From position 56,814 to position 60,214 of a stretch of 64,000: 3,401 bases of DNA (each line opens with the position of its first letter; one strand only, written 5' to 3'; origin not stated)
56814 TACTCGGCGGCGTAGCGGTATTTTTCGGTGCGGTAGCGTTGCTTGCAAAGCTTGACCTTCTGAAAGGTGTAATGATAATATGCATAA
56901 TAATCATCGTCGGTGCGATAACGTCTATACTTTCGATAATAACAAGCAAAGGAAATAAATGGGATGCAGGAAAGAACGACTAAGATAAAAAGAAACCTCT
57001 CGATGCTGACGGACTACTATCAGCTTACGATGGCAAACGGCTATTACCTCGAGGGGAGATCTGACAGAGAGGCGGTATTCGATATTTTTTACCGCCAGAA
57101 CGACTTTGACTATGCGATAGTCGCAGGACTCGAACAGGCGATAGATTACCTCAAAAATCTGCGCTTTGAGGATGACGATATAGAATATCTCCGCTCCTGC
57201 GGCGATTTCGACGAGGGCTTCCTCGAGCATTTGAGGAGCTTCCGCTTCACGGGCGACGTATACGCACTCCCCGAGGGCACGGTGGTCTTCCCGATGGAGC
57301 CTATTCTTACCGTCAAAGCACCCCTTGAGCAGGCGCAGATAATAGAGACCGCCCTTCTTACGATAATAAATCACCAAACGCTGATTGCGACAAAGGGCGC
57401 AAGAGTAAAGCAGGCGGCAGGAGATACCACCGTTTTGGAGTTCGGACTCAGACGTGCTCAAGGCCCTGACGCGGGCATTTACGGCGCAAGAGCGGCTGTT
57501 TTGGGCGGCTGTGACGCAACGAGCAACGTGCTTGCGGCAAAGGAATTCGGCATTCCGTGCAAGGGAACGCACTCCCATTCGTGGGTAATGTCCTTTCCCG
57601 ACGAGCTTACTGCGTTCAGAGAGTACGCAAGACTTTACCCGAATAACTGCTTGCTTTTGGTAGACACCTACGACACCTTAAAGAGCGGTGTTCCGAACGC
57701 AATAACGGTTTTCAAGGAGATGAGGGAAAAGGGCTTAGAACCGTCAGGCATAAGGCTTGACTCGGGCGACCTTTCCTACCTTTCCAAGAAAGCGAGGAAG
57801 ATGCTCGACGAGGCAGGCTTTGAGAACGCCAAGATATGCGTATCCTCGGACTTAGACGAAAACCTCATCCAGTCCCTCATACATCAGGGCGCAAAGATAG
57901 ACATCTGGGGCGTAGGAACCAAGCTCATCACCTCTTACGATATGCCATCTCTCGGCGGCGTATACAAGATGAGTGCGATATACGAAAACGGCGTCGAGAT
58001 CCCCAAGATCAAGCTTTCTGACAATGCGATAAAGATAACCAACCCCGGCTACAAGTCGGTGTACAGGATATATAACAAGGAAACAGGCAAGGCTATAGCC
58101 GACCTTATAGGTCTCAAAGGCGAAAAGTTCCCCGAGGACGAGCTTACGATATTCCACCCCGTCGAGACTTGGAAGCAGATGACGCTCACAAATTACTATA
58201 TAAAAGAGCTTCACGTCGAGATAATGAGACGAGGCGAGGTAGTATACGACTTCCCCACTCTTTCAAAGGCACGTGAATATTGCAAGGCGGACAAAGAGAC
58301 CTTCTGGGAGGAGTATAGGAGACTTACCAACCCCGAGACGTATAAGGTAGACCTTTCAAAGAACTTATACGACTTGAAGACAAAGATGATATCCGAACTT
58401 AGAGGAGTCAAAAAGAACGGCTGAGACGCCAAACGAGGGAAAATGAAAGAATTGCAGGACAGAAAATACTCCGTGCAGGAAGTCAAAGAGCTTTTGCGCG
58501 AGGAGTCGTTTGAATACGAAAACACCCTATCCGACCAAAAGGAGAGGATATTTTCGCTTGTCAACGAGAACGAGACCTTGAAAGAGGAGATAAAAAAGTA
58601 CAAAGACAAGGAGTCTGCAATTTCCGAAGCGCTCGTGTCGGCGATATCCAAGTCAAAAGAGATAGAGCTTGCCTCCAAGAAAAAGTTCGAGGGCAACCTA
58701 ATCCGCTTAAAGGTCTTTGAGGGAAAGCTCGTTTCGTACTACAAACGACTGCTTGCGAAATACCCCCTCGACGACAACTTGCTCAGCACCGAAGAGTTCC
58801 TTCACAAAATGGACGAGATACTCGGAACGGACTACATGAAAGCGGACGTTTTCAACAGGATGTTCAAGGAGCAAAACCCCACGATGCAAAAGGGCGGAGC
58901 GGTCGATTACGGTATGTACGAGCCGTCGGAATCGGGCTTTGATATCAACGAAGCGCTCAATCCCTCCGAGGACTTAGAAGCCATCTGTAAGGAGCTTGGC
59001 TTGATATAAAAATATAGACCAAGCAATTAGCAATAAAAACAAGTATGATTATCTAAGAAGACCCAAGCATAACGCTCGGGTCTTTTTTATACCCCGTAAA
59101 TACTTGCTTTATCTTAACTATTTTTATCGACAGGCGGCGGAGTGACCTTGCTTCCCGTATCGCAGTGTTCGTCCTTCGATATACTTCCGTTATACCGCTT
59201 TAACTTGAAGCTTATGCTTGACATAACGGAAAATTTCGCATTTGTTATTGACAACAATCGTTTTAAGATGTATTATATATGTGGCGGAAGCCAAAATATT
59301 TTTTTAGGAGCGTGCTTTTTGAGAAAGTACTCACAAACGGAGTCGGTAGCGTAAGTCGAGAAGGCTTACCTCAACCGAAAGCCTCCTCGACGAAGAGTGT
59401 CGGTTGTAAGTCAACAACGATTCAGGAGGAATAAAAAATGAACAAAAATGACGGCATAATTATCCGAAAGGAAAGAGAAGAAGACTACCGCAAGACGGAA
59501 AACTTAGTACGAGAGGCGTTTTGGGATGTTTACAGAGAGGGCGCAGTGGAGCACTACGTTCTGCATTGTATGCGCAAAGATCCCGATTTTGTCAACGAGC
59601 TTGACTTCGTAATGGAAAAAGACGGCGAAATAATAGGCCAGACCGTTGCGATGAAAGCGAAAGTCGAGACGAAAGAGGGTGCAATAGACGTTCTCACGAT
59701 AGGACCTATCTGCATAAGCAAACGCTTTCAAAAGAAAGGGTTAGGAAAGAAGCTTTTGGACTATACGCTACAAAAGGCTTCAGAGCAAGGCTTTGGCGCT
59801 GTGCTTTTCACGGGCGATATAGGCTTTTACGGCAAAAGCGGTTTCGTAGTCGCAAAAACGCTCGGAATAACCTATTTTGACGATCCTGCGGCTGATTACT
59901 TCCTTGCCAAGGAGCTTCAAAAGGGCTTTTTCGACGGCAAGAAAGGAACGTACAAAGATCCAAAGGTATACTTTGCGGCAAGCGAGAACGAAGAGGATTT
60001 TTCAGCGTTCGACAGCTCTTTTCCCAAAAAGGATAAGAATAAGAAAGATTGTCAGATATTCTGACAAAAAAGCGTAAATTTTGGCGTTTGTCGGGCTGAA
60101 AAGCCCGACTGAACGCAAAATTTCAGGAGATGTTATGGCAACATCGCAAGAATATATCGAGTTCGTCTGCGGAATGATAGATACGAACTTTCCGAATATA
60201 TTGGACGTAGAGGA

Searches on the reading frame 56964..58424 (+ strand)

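Call 55: search_protein_families(library=pfam, proteins=[window:56964-58424:+], max_evalue=0.00001)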
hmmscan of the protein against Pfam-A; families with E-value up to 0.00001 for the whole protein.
window:56964-58424:+ (486 aa): 4 families
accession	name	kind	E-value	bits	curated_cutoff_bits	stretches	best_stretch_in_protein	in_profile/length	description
PF17767.7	NAPRTase_N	-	6.6e-40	136.7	32.6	1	14-136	1-125/125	Nicotinate phosphoribosyltransferase (NAPRTase) N-terminal domain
PF17956.6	NAPRTase_C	-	3.4e-37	127.7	23.3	1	364-472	2-111/111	Nicotinate phosphoribosyltransferase C-terminal domain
PF02749.22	QRPTase_N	-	1.1e-07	32.3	27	0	98-137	42-80/82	Quinolinate phosphoribosyl transferase, N-terminal domain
PF04095.22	NAPRTase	-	2.1e-07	31.4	20.8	1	157-343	3-200/239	Nicotinate phosphoribosyltransferase (NAPRTase) family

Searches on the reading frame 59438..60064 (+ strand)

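Call 56: search_protein_families(library=pfam, proteins=[window:59438-60064:+], max_evalue=0.00001)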
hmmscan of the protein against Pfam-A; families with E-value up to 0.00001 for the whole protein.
window:59438-60064:+ (208 aa): 3 families
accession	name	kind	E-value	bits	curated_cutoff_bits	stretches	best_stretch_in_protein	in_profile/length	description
PF00583.31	Acetyltransf_1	-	1.1e-09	39.1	20.7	1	31-136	7-116/116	Acetyltransferase (GNAT) family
PF13508.13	Acetyltransf_7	-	6.1e-09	36.6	27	1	57-137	6-83/84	Acetyltransferase (GNAT) domain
PF13527.13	Acetyltransf_9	-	4.8e-08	33.5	25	1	9-137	2-125/127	Acetyltransferase (GNAT) domain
